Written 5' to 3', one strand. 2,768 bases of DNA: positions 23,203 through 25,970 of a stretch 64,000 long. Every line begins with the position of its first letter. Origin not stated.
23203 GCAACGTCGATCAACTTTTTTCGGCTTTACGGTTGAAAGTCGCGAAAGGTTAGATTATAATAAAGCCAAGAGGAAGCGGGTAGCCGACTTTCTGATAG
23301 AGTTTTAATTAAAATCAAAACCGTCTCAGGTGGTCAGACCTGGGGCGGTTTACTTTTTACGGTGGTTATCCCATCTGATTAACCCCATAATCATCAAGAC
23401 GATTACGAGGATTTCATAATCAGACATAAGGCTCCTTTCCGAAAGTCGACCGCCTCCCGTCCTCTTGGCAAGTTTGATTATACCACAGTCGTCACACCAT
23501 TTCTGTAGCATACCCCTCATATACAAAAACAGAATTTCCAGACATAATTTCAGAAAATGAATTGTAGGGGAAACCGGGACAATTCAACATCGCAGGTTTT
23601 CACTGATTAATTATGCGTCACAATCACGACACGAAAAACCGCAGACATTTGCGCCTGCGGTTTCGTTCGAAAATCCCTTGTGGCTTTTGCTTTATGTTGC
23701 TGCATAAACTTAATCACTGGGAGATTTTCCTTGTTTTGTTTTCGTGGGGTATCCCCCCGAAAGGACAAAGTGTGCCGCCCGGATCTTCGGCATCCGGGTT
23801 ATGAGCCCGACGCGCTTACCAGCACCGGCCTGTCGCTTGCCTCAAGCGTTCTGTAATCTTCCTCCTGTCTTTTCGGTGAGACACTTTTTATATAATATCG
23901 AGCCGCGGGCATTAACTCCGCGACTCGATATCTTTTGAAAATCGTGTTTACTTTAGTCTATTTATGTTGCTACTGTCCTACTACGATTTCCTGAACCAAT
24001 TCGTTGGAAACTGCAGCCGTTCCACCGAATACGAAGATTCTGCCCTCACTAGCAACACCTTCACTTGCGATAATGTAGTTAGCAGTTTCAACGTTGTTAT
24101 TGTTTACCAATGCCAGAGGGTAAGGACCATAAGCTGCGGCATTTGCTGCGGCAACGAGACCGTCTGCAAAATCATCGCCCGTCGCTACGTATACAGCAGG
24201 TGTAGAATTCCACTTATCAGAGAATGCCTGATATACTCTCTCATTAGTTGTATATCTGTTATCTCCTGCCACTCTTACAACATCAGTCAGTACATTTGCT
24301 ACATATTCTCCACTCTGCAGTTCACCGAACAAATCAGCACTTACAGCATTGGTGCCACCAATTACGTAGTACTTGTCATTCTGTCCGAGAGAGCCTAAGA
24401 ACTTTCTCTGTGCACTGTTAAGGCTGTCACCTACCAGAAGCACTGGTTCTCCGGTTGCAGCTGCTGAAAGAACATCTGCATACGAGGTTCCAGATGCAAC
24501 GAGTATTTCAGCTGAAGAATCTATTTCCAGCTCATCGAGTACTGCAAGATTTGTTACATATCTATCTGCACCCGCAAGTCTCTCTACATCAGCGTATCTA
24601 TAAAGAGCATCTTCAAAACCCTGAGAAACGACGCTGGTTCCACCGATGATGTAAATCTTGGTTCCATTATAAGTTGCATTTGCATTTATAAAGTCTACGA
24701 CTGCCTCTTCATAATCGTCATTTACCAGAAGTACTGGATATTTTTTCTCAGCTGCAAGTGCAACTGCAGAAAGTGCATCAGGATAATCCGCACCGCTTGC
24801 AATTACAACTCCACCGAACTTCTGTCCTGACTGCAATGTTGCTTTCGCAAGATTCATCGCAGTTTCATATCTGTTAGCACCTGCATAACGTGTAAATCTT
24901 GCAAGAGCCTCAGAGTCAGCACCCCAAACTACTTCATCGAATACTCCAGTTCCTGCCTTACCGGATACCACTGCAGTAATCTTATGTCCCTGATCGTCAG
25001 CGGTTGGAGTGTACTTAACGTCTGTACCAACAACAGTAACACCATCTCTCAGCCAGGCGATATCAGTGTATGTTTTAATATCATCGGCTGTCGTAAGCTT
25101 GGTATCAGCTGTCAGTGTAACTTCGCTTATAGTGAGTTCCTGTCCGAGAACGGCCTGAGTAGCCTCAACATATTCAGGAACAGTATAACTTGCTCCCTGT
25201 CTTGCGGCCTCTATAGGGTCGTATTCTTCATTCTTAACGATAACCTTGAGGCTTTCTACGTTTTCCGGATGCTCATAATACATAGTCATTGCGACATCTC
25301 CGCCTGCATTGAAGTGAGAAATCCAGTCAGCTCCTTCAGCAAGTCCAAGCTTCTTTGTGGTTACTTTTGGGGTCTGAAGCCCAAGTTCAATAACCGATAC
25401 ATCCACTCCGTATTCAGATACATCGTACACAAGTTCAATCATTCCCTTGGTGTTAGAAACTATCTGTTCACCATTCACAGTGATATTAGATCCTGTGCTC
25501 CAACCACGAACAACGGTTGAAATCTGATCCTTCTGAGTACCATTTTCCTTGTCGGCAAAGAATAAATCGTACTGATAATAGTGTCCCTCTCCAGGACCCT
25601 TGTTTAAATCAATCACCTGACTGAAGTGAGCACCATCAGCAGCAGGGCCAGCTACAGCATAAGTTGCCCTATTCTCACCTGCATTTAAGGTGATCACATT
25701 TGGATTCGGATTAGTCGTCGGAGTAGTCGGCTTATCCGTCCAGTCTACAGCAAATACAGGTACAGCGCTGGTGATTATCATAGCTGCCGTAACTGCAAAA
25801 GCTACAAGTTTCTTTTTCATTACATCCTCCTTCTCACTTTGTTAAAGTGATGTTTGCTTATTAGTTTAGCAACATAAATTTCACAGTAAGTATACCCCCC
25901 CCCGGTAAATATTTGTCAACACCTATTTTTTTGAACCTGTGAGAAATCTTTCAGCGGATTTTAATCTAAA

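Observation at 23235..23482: Type I toxin-antitoxin-like module hidden in the intergenic region between paralogs 5 and 6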

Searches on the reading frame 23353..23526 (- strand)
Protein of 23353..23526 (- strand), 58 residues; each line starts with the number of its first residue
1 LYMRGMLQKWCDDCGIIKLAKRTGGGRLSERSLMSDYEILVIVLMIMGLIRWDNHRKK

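Call 16: find_homologous_proteins(query=window:23353-23526:-, max_evalue=10)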
Query seq(58 aa) (58 aa): 1 proteins with E <= 10 among 1 candidates.
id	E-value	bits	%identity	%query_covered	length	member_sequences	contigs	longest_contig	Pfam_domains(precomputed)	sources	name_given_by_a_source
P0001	4.5e-25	104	89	95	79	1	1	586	-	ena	-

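Call 18: find_encoding_contigs(protein=P0001, flank=5000)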
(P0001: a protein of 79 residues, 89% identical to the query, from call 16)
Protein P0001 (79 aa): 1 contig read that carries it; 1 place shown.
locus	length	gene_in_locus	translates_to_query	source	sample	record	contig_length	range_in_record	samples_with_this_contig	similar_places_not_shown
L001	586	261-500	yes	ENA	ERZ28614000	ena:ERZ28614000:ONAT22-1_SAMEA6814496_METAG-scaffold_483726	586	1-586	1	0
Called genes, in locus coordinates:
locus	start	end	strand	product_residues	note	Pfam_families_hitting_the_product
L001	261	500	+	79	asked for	-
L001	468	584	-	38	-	?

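Call 21: search_protein_families(library=ncbifam, proteins=[window:23353-23526:-], max_evalue=10)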
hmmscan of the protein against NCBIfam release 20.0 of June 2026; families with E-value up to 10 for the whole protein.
seq(58 aa): 0 families

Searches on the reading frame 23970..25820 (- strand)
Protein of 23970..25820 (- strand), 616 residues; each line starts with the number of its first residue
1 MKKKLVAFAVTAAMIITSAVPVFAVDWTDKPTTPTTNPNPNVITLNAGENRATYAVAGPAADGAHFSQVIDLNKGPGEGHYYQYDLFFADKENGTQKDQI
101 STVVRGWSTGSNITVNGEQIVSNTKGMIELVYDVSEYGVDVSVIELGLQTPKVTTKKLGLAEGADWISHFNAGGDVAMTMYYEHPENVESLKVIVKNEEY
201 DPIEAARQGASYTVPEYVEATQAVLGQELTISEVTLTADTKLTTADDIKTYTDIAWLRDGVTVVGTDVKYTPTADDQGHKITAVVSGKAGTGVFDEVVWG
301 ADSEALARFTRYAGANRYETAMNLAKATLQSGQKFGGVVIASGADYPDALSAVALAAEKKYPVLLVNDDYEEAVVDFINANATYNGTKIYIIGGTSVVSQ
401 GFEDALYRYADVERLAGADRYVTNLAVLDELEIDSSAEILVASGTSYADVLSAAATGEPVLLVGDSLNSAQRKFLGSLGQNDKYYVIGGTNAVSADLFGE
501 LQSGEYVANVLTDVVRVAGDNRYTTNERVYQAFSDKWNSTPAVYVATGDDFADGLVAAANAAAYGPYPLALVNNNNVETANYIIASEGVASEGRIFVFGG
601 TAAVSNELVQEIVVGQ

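Call 15: find_encoding_contigs(protein=window:23970-25820:-, flank=4000, max_places=6)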
Protein window:23970-25820:- (616 aa): no gene with exactly this product is on record in the collection.

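Call 79: search_protein_families(library=pfam, proteins=[window:23970-25820:-], max_evalue=0.001)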
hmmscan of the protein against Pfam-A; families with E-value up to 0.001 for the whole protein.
window:23970-25820:- (616 aa): 2 families
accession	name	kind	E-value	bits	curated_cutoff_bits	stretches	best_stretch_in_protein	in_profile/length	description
PF04122.17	CW_binding_2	-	7e-48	161.5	24.9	3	311-402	1-72/73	Cell wall binding domain 2 (CWB2)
PF01344.31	Kelch_1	-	0.00046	20.1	20.1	0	380-399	5-23/46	Kelch motif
